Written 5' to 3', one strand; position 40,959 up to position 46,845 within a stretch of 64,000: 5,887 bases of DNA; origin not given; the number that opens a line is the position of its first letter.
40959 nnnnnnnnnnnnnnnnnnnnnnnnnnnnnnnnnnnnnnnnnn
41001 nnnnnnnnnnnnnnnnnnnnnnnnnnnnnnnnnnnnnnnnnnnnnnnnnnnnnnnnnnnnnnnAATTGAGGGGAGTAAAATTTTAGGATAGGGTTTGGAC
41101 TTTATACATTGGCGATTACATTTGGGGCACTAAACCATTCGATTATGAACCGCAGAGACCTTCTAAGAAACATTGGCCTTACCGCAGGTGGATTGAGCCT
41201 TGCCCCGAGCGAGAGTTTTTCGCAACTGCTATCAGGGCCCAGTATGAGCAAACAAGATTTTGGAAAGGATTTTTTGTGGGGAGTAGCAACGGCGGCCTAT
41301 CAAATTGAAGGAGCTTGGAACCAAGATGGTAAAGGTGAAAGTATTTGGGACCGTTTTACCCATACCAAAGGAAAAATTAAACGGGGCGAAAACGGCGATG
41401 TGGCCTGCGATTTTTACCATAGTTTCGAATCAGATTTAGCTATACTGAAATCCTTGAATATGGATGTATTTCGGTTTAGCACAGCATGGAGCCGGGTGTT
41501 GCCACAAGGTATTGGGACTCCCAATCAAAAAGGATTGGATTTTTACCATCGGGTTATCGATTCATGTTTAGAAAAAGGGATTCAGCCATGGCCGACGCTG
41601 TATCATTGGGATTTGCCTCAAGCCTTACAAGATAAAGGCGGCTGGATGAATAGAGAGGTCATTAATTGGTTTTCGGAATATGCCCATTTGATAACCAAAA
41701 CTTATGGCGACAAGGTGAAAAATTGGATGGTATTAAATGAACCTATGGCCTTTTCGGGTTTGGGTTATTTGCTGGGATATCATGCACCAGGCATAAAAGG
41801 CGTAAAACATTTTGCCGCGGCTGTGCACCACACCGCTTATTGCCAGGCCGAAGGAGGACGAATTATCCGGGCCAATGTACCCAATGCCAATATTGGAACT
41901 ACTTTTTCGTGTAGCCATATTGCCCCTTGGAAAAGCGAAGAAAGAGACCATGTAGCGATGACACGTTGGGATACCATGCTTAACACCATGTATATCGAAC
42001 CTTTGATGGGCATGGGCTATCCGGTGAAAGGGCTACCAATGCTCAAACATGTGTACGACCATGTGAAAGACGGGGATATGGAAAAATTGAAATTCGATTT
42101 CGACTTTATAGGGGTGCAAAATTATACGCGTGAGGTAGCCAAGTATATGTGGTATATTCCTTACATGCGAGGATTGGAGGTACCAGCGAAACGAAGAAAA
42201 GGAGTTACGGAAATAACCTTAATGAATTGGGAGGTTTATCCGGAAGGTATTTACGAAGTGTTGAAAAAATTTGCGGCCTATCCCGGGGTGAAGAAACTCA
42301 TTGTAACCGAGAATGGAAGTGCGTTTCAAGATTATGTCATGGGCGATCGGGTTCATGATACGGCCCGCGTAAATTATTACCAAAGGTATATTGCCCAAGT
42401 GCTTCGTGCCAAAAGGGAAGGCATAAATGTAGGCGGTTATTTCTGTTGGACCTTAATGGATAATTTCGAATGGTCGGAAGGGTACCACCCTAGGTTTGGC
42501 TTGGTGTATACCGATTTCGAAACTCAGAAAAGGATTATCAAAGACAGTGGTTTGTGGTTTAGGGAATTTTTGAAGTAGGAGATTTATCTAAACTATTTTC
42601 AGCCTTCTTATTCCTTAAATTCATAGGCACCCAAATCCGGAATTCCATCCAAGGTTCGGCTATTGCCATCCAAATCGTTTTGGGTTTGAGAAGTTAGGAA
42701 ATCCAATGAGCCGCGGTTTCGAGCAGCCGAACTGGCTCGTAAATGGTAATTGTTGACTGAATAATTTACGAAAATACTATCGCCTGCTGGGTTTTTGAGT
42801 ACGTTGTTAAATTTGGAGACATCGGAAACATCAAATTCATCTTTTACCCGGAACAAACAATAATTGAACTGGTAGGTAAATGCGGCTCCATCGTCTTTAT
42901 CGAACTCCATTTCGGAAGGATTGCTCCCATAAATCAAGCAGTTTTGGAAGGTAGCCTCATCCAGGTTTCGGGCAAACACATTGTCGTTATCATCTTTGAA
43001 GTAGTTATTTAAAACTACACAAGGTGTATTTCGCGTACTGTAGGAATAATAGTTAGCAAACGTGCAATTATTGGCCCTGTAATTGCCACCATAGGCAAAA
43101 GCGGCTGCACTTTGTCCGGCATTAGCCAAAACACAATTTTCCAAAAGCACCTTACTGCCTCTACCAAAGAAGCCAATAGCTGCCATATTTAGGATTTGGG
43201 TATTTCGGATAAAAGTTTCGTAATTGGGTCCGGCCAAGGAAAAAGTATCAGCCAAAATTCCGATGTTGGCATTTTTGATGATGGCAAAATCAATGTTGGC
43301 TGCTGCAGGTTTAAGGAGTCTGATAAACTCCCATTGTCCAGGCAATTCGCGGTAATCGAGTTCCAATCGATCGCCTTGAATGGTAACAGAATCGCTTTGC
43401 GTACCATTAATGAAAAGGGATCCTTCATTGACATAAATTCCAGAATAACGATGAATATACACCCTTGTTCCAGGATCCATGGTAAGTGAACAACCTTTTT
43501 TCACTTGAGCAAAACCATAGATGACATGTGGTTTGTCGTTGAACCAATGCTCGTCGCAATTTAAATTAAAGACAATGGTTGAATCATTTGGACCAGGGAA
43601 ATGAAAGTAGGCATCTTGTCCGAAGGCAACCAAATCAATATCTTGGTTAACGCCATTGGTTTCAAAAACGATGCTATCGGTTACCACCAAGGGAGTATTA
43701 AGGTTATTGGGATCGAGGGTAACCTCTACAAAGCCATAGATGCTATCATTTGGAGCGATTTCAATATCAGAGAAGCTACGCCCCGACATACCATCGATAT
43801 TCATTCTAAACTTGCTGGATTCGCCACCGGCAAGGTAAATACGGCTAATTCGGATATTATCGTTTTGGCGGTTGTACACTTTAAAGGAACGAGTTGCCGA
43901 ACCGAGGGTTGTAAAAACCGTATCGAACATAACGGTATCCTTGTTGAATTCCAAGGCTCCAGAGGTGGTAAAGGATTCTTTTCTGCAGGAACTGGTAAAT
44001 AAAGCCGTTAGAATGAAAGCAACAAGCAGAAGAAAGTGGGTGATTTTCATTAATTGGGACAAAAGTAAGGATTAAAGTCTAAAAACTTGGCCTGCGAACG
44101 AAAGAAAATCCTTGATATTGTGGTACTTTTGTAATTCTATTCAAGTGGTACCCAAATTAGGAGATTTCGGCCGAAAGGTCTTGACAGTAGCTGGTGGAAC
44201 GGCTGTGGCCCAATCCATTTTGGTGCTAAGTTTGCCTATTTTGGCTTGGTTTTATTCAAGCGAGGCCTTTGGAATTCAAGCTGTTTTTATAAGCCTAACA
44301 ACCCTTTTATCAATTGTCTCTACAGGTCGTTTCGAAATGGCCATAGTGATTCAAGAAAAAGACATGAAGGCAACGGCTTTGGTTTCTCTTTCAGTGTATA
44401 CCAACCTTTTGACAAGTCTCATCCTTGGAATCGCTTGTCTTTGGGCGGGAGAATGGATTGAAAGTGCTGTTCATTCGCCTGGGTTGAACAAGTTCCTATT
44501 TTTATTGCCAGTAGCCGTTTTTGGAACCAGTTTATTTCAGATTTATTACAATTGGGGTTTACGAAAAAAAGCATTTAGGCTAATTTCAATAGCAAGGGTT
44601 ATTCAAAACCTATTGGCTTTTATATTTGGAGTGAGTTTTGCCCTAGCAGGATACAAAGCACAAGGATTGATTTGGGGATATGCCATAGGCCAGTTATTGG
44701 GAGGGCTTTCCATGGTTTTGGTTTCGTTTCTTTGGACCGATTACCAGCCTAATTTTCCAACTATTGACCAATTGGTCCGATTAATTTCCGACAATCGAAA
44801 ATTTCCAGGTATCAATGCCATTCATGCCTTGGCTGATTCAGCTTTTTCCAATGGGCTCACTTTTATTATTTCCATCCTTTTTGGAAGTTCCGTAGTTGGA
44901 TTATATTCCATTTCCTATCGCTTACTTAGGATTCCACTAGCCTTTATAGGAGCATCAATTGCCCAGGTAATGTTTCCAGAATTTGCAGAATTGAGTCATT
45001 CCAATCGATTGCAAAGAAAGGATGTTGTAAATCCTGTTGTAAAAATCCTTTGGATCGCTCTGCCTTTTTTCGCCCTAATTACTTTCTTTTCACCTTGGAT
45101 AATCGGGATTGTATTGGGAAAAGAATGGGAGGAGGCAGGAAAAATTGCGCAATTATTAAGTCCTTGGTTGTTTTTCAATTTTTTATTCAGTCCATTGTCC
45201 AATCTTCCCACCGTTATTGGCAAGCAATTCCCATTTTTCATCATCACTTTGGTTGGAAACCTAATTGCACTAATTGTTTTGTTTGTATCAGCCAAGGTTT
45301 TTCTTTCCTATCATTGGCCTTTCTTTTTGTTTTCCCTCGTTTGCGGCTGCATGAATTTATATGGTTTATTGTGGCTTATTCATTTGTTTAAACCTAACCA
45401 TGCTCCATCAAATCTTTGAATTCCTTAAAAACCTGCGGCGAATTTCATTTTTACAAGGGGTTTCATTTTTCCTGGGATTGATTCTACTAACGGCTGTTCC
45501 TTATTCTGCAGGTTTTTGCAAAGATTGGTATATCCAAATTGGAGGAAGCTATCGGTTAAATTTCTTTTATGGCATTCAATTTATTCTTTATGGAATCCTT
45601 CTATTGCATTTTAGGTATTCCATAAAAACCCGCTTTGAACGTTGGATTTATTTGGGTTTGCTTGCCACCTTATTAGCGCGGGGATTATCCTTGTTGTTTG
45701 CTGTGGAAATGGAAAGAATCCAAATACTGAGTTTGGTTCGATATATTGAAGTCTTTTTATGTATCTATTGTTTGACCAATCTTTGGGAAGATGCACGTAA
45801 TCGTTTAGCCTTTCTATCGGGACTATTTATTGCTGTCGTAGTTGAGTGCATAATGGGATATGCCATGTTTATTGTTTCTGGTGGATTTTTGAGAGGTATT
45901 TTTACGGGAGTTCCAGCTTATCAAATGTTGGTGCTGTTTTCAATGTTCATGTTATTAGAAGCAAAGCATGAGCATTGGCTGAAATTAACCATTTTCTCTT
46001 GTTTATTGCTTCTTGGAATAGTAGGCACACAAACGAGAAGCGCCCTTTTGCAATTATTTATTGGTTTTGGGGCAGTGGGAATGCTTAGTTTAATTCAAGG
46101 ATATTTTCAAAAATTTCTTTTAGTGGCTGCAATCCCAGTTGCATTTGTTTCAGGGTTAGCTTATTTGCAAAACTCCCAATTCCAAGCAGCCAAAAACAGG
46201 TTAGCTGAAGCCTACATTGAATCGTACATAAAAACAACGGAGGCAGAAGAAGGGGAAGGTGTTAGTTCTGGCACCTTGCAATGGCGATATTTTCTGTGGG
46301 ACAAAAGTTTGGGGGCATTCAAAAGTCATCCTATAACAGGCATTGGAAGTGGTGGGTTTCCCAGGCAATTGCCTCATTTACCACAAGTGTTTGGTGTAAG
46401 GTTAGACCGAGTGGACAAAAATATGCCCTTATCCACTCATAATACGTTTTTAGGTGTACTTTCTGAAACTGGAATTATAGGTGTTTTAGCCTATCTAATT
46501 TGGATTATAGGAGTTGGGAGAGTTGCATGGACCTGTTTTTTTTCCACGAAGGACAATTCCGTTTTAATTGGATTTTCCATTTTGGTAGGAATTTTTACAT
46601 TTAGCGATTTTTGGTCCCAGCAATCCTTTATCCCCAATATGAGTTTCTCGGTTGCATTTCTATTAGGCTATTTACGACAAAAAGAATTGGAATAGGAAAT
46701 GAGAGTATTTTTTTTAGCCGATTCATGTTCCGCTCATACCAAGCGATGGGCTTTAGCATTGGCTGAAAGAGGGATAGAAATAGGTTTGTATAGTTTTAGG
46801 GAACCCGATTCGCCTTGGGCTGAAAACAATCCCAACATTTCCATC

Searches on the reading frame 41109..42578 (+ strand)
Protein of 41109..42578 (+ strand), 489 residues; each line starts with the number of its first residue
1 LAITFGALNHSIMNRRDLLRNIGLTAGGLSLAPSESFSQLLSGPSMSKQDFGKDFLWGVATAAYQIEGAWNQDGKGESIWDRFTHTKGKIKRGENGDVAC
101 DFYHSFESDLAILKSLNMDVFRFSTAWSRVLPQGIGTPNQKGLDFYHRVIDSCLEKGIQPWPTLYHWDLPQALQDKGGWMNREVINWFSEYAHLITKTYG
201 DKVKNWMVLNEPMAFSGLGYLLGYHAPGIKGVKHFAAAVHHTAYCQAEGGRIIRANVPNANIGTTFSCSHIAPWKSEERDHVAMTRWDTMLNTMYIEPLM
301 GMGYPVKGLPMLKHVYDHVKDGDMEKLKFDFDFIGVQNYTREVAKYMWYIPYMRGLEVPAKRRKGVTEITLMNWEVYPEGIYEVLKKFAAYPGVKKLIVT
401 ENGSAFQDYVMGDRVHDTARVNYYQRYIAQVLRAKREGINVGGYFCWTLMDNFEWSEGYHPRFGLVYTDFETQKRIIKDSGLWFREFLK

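Call 11: search_protein_families(library=pfam, proteins=[window:41109-42578:+], max_evalue=0.01)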
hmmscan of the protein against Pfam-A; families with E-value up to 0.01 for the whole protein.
window:41109-42578:+ (489 aa): 2 families
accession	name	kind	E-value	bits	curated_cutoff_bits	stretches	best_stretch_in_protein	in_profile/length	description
PF00232.24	Glyco_hydro_1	-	1.5e-145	485.6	22.6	1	48-488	2-448/453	Glycosyl hydrolase family 1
PF00331.26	Glyco_hydro_10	-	0.00038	20.2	22.1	0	165-217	83-134/311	Glycosyl hydrolase family 10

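Call 48: find_homologous_proteins(query=window:41142-42578:+, max_evalue=1e-100)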
Query window:41142-42578:+ (478 aa): 6758 proteins with E <= 1e-100 among 8000 candidates; the best 120 are listed.
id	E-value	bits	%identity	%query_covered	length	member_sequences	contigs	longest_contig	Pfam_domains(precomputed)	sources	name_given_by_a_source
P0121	0.0e+0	1068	91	100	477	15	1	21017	PF00232.25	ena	-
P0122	4.4e-288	974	82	100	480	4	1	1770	PF00232.25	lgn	-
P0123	1.2e-258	877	73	100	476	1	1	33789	PF00232.25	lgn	-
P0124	4.6e-257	872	74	100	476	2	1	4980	PF00232.25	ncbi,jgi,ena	jgi:beta-glucosidase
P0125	1.4e-240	817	69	100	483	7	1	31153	PF00150.25,PF00232.25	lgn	-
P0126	3.1e-233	793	69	100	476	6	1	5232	PF00232.25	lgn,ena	-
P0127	1.1e-230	785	68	100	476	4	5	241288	PF00232.25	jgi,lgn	jgi:beta-glucosidase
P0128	1.4e-229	781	67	100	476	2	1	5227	PF00232.25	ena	-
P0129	5.9e-229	779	66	100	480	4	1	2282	PF00232.25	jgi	jgi:beta-glucosidase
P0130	2.5e-228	777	66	100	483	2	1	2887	PF00232.25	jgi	jgi:beta-glucosidase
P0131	1.2e-226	771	66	100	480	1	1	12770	PF00232.25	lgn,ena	-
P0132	1.3e-226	771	66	100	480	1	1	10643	PF00232.25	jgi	-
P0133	1.7e-226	771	67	100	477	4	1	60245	PF00232.25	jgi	jgi:beta-glucosidase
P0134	1.7e-226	771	65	100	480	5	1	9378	PF00232.25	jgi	jgi:beta-glucosidase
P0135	1.9e-226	771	66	100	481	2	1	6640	PF00232.25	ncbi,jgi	jgi:beta-glucosidase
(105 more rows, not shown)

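Call 49: find_encoding_contigs(protein=P0121, flank=10000, max_places=3)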
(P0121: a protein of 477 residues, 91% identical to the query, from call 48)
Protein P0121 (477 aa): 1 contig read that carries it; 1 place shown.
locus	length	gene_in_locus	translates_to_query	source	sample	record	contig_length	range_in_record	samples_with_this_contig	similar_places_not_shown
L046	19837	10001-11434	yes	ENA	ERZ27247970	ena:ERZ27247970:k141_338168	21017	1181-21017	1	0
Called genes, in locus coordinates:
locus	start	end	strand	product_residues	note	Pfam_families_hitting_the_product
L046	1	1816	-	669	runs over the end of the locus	PF01055:Glyco_hydro_31_2nd, PF21365:Glyco_hydro_31_3rd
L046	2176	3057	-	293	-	PF00781:DAGK_cat, PF19279:YegS_C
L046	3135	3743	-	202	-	-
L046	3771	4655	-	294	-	PF01467:CTP_transf_like (weak), PF06574:FAD_syn, PF01687:Flavokinase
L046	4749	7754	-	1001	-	PF00933:Glyco_hydro_3, PF00144:Beta-lactamase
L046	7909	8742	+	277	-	PF06325:PrmA, PF05175:MTS, PF13847:Methyltransf_31, PF13649:Methyltransf_25 (weak)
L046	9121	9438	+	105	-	PF05973:Gp49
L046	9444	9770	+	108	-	PF13744:HTH_37 (weak), PF13560:HTH_31 (weak), PF12844:HTH_19 (faint), PF01381:HTH_3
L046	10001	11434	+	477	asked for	PF00232:Glyco_hydro_1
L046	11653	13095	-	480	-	PF13229:Beta_helix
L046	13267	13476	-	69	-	-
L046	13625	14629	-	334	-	PF00691:OmpA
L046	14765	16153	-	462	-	PF26696:PTL_trimer, PF01391:Collagen, PF13884:Peptidase_S74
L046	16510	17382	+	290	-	PF00009:GTP_EFTU, PF00350:Dynamin_N (faint), PF01926:MMR_HSR1, PF02421:FeoB_N, PF03193:RsgA_GTPase (faint), PF10662:PduV-EutP (weak), PF16897:MMR_HSR1_Xtn (faint), PF07650:KH_2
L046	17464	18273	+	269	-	-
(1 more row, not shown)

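Call 50: find_encoding_contigs(protein=P0123, flank=10000, max_places=2)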
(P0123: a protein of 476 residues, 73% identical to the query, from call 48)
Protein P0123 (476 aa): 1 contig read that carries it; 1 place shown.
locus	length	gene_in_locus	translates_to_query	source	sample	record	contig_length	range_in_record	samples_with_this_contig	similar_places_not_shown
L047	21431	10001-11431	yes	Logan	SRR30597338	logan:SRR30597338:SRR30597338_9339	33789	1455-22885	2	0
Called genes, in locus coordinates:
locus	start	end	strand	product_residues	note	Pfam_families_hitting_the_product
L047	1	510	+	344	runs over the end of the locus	PF00355:Rieske, PF19298:KshA_C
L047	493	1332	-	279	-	PF02811:PHP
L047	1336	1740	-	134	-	-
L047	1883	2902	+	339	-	PF04613:LpxD, PF21711:DCTN5 (faint), PF25084:LbH_EIF2B, PF25087:GMPPB_C (faint), PF14602:Hexapep_2 (faint), PF00132:Hexapep, PF25084:LbH_EIF2B (weak), PF00132:Hexapep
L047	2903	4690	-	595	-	PF03485:Arg_tRNA_synt_N (faint), PF00750:tRNA-synt_1d, PF05746:DALR_1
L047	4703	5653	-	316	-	PF00491:Arginase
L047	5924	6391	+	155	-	PF16267:DUF4920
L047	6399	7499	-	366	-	PF13439:Glyco_transf_4, PF00534:Glycos_transf_1, PF13692:Glyco_trans_1_4 (weak)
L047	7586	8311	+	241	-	PF00005:ABC_tran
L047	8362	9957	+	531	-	PF01946:Thi4 (faint), PF00890:FAD_binding_2 (weak), PF01134:GIDA (faint), PF01266:DAO (weak), PF01593:Amino_oxidase, PF13450:NAD_binding_8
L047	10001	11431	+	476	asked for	PF00232:Glyco_hydro_1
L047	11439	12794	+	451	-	PF00561:Abhydrolase_1, PF01674:Lipase_2 (weak), PF18067:Lipase_C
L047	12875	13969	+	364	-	PF11751:PorP_SprF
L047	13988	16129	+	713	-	PF00122:E1-E2_ATPase, PF00702:Hydrolase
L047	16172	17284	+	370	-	PF13439:Glyco_transf_4 (faint), PF00534:Glycos_transf_1, PF13692:Glyco_trans_1_4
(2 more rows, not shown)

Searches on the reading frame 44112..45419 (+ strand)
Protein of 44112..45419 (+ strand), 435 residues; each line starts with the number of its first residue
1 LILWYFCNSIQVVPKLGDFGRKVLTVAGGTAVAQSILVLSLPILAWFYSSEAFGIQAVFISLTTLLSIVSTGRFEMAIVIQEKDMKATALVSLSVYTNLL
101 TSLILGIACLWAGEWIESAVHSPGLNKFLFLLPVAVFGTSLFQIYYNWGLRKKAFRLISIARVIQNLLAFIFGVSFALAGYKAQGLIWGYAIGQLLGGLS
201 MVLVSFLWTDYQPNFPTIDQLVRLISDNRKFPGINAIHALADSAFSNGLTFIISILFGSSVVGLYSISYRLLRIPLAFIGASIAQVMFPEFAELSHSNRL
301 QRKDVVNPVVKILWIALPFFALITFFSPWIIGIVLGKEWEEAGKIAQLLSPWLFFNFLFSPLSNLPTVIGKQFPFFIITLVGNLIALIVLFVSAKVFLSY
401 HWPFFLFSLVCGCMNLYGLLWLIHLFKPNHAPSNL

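Call 73: search_protein_families(library=pfam, proteins=[window:44112-45419:+], max_evalue=0.00001)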
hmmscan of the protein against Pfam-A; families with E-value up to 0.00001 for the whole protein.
window:44112-45419:+ (435 aa): 2 families
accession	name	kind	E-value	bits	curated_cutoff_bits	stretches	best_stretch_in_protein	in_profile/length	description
PF13440.11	Polysacc_synt_3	-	5.2e-33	115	23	1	43-342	1-291/293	Polysaccharide biosynthesis protein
PF01943.22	Polysacc_synt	-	3.6e-13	50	28.2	1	21-294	3-273/274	Polysaccharide biosynthesis protein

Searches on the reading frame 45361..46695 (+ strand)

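Call 73: search_protein_families(library=pfam, proteins=[window:45361-46695:+], max_evalue=0.00001)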
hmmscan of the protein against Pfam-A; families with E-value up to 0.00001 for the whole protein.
window:45361-46695:+ (444 aa): 1 family
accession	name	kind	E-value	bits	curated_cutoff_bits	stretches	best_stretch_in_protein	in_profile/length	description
PF04932.20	Wzy_C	-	2.7e-22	79.6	31.7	1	213-379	3-149/149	O-Antigen ligase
